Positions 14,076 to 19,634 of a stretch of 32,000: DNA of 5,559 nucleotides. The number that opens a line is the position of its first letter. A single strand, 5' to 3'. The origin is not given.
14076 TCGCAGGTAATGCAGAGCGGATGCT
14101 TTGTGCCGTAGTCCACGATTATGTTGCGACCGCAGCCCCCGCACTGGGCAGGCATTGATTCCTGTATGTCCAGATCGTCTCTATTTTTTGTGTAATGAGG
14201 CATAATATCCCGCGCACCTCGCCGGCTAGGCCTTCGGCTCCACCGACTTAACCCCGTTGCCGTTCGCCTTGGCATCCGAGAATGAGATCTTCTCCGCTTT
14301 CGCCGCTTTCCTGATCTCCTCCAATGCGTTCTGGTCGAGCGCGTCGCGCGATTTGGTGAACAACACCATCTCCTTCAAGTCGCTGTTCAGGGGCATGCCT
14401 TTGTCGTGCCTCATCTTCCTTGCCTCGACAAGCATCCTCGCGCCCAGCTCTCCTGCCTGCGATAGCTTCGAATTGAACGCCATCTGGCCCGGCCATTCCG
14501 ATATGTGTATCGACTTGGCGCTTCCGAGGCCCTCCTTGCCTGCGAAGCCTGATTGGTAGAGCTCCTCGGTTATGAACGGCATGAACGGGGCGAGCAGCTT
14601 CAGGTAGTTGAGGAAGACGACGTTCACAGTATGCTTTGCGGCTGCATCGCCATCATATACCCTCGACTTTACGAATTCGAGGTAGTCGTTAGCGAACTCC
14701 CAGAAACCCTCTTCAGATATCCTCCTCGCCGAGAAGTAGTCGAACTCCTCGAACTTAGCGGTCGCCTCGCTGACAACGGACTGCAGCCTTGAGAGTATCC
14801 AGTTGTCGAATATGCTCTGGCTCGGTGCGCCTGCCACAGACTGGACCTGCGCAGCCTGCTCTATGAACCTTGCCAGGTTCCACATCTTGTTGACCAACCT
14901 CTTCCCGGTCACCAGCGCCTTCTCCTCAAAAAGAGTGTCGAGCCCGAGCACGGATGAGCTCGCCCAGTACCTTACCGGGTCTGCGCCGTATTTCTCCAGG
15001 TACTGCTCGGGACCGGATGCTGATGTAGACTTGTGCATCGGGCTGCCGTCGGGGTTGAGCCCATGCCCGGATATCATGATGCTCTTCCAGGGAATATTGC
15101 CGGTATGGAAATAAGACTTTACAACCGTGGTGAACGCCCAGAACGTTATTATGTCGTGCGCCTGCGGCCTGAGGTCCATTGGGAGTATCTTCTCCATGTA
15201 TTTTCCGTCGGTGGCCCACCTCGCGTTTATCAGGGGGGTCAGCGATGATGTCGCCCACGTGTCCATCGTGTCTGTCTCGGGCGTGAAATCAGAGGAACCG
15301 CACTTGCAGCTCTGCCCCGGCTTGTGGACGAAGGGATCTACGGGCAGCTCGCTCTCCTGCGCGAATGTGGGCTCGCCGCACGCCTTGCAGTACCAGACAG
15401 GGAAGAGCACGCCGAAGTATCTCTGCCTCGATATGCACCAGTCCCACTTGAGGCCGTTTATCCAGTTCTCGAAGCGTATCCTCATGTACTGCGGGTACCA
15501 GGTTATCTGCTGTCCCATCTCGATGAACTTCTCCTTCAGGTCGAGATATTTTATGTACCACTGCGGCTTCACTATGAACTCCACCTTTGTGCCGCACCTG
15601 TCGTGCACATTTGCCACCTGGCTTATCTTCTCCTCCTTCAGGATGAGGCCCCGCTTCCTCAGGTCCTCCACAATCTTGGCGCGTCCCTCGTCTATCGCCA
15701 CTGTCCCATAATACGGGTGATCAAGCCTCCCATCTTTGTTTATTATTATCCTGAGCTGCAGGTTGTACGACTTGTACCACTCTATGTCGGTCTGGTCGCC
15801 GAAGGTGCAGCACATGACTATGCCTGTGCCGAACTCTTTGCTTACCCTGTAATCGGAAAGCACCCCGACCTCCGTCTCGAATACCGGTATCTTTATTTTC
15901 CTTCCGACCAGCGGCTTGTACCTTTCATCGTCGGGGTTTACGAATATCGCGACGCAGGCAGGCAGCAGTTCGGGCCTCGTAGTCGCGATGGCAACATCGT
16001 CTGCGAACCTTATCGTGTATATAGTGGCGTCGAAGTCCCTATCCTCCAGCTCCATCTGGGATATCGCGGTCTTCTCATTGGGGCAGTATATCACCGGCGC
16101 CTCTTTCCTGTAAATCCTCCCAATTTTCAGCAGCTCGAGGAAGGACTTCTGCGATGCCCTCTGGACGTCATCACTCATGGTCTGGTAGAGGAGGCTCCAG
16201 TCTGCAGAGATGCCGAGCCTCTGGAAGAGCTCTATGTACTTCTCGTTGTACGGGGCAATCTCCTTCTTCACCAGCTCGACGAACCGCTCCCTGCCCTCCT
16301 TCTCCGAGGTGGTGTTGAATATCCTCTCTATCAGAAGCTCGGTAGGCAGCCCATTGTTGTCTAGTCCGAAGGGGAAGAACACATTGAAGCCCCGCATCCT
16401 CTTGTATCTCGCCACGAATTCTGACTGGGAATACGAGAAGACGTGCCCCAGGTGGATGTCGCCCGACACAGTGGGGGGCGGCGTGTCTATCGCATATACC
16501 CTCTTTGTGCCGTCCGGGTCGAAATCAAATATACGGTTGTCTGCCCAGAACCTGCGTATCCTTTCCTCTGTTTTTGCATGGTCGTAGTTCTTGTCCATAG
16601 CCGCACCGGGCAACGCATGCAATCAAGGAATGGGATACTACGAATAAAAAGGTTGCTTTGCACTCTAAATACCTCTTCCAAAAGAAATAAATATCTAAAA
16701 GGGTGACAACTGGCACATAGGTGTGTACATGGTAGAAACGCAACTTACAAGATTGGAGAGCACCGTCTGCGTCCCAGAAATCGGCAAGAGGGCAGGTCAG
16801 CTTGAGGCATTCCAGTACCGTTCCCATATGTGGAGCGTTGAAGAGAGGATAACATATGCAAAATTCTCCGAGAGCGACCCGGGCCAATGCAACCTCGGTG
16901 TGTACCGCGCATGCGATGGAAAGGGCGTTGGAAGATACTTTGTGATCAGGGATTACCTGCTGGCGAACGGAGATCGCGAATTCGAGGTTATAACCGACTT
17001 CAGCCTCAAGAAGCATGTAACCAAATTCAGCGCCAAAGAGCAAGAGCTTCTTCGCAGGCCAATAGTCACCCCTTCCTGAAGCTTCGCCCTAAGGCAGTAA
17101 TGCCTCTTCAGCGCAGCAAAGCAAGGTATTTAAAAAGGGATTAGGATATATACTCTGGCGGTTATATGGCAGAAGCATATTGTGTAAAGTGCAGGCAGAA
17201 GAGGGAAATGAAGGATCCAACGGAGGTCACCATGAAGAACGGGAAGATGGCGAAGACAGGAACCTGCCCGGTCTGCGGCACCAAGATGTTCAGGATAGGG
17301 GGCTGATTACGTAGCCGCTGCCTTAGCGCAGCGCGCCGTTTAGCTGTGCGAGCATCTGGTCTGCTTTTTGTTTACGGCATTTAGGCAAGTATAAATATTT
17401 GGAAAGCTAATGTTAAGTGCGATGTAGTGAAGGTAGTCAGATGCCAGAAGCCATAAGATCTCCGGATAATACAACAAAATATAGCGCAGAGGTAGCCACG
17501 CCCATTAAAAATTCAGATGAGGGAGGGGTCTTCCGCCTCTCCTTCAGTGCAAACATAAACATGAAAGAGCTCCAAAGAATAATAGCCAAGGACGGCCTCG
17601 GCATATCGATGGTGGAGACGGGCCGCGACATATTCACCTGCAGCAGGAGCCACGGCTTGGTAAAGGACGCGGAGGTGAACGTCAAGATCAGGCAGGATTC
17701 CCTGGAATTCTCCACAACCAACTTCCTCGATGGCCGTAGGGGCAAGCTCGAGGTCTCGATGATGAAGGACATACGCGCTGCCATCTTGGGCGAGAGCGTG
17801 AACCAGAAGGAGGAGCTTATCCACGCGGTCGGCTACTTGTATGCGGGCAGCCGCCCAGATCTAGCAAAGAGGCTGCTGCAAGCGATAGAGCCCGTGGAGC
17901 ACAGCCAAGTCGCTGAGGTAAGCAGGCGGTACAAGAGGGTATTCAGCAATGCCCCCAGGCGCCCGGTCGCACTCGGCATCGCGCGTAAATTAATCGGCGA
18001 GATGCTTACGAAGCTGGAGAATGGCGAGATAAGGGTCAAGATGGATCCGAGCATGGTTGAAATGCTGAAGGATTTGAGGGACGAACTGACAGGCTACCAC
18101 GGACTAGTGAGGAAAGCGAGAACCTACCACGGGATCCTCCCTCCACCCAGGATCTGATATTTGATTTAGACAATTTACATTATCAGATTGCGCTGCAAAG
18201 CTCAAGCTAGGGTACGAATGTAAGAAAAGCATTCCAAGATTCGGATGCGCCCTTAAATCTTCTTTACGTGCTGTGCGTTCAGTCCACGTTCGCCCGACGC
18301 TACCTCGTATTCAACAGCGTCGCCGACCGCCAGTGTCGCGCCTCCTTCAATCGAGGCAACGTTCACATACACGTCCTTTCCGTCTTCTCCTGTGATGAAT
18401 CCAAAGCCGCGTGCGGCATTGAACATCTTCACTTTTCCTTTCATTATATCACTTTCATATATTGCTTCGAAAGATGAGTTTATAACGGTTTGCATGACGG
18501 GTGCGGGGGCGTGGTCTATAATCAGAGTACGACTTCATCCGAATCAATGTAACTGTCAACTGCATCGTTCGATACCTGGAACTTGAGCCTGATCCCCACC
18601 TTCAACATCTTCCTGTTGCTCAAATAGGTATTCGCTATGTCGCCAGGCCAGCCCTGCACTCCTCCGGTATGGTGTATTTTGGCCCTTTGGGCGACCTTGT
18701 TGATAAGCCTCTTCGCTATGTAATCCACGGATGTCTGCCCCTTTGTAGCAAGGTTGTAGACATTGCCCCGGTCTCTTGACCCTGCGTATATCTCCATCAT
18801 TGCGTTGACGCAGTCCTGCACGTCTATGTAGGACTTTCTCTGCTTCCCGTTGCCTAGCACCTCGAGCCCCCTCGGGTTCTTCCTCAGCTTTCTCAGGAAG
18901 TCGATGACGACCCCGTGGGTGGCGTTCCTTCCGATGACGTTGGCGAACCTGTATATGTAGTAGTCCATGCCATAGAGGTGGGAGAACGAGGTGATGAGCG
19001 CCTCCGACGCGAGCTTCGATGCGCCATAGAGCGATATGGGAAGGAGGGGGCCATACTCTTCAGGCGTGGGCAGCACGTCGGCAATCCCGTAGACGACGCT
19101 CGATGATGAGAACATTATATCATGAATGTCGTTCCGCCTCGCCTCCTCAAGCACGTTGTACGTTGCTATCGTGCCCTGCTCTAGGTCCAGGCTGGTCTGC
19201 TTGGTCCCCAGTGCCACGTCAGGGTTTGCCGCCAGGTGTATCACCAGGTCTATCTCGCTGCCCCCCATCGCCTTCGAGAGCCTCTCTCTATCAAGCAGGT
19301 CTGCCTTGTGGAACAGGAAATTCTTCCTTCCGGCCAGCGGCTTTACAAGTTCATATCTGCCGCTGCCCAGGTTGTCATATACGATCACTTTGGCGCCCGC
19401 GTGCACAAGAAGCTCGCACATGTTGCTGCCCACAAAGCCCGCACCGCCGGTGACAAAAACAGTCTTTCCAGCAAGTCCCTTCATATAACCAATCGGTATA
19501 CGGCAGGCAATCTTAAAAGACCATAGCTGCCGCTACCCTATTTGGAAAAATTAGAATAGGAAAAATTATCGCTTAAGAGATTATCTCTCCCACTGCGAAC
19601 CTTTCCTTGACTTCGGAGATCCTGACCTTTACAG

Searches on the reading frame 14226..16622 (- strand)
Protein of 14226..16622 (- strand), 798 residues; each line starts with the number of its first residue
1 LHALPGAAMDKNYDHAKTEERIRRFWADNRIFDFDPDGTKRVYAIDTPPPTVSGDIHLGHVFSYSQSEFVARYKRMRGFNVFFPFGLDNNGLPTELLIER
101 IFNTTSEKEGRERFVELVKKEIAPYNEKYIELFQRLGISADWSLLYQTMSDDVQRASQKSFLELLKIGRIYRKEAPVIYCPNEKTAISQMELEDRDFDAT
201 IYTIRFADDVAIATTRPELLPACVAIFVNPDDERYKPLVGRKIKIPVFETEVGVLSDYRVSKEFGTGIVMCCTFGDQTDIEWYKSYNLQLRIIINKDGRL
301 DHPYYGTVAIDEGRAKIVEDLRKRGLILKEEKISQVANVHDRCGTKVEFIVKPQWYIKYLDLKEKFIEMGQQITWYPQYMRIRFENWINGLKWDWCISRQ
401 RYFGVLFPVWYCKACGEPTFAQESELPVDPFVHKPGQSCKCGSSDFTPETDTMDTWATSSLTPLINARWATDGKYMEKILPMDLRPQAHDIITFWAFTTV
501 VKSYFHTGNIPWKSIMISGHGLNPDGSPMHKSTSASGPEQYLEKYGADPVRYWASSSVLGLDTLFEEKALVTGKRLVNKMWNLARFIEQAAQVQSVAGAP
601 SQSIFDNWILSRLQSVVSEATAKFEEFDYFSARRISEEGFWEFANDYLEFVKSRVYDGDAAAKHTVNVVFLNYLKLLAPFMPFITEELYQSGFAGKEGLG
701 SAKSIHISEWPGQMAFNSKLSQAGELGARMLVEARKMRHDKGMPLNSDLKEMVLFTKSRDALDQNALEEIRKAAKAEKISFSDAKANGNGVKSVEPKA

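Call 43: search_protein_families(library=pfam, proteins=[window:14226-16622:-], max_evalue=0.001)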
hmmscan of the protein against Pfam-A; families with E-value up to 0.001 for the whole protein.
window:14226-16622:- (798 aa): 4 families
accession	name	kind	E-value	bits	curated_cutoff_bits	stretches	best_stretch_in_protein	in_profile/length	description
PF00133.28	tRNA-synt_1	-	1.2e-74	252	22.7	1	24-561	4-409/414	tRNA synthetases class I (I, L, M and V)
PF08264.19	Anticodon_1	-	8.1e-30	104.1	25.1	1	606-751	1-146/148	Anticodon-binding domain of tRNA ligase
PF09334.17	tRNA-synt_1g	-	2.1e-16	60.2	20.1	1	45-189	3-132/391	tRNA synthetases class I (M)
PF13603.12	tRNA-synt_1_2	-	3.7e-05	23.7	25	1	240-309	86-155/185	Leucyl-tRNA synthetase, editing domain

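Call 79: find_homologous_proteins(query=window:14226-16622:-, max_evalue=1e-50)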
Query window:14226-16622:- (798 aa): 8000 proteins with E <= 1e-50 among 8000 candidates; the best 120 are listed.
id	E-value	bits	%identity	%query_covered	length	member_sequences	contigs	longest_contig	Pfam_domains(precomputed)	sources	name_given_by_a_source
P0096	0.0e+0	1849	100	99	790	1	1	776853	PF09334.18,PF08264.20,PF00133.29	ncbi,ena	-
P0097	0.0e+0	1605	84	99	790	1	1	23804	PF09334.18,PF08264.20,PF13603.13,PF00133.29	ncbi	-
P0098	0.0e+0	1138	61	97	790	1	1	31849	PF09334.18,PF08264.20,PF13603.13,PF00133.29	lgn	-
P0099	0.0e+0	1132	60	97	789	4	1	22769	PF09334.18,PF08264.20,PF13603.13,PF00133.29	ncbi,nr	ncbi:MAG: valine--tRNA ligase [Candidatus Micrarchaeota archaeon]|nr:valine--tRNA ligase [Candidatus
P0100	0.0e+0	1121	58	97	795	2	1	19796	PF09334.18,PF08264.20,PF00133.29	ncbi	-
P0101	0.0e+0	1109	58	99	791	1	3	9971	PF09334.18,PF08264.20,PF13603.13,PF00133.29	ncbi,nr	ncbi:MAG: valine--tRNA ligase [Candidatus Micrarchaeota archaeon]|nr:valine--tRNA ligase [Candidatus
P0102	0.0e+0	1096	58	97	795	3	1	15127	PF09334.18,PF08264.20,PF00133.29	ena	-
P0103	0.0e+0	1093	58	99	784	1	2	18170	PF09334.18,PF08264.20,PF00133.29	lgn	-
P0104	0.0e+0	1085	57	97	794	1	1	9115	PF09334.18,PF08264.20,PF13603.13,PF00133.29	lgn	-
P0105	0.0e+0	1082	57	98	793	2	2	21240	PF09334.18,PF08264.20,PF13603.13,PF00133.29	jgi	-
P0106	0.0e+0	1081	56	97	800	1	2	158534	PF09334.18,PF08264.20,PF13603.13,PF00133.29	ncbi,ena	-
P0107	0.0e+0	1079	57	97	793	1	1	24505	PF09334.18,PF08264.20,PF13603.13,PF00133.29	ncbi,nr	ncbi:MAG: valine--tRNA ligase [Candidatus Micrarchaeota archaeon]|nr:valine--tRNA ligase [Candidatus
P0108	0.0e+0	1070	58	97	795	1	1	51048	PF09334.18,PF08264.20,PF13603.13,PF00133.29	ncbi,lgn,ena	-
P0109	0.0e+0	1065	57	97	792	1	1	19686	PF09334.18,PF08264.20,PF13603.13,PF00133.29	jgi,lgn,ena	-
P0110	0.0e+0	1056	55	98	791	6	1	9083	PF09334.18,PF08264.20,PF00133.29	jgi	-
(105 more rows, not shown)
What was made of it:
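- The window's ValRS is nearest to Micrarchaeota/Micrarchaeia (call 79).
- Tried and rejected: The third search was spent on ValRS for taxonomy (call 79).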

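Call 80: find_encoding_contigs(protein=P0096, flank=10000, max_places=1)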
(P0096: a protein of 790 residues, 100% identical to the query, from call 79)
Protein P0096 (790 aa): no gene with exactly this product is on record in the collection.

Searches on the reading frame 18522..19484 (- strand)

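Call 43: search_protein_families(library=pfam, proteins=[window:18522-19484:-], max_evalue=0.001)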
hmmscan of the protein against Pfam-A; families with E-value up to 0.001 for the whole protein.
window:18522-19484:- (320 aa): 7 families
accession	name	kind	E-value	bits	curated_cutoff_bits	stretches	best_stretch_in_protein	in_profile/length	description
PF01370.27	Epimerase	-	9.4e-44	150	20.9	1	9-246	1-240/240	NAD dependent epimerase/dehydratase family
PF16363.11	GDP_Man_Dehyd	-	3.6e-39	135.6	27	1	10-268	1-270/332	GDP-mannose 4,6 dehydratase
PF04321.23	RmlD_sub_bind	-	1.5e-16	60.8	27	1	8-267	2-234/287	RmlD substrate binding domain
PF02719.21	Polysacc_synt_2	-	2.5e-16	60.2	20.2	2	9-127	1-127/293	Polysaccharide biosynthesis protein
PF01073.25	3Beta_HSD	-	2.5e-13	50.2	22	1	11-165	2-158/280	3-beta hydroxysteroid dehydrogenase/isomerase family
PF00106.31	adh_short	-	3.4e-07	30.4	26.6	1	7-75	1-70/195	short chain dehydrogenase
PF07993.18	NAD_binding_4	-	1e-05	25.3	20.1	0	76-193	87-216/258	Male sterility protein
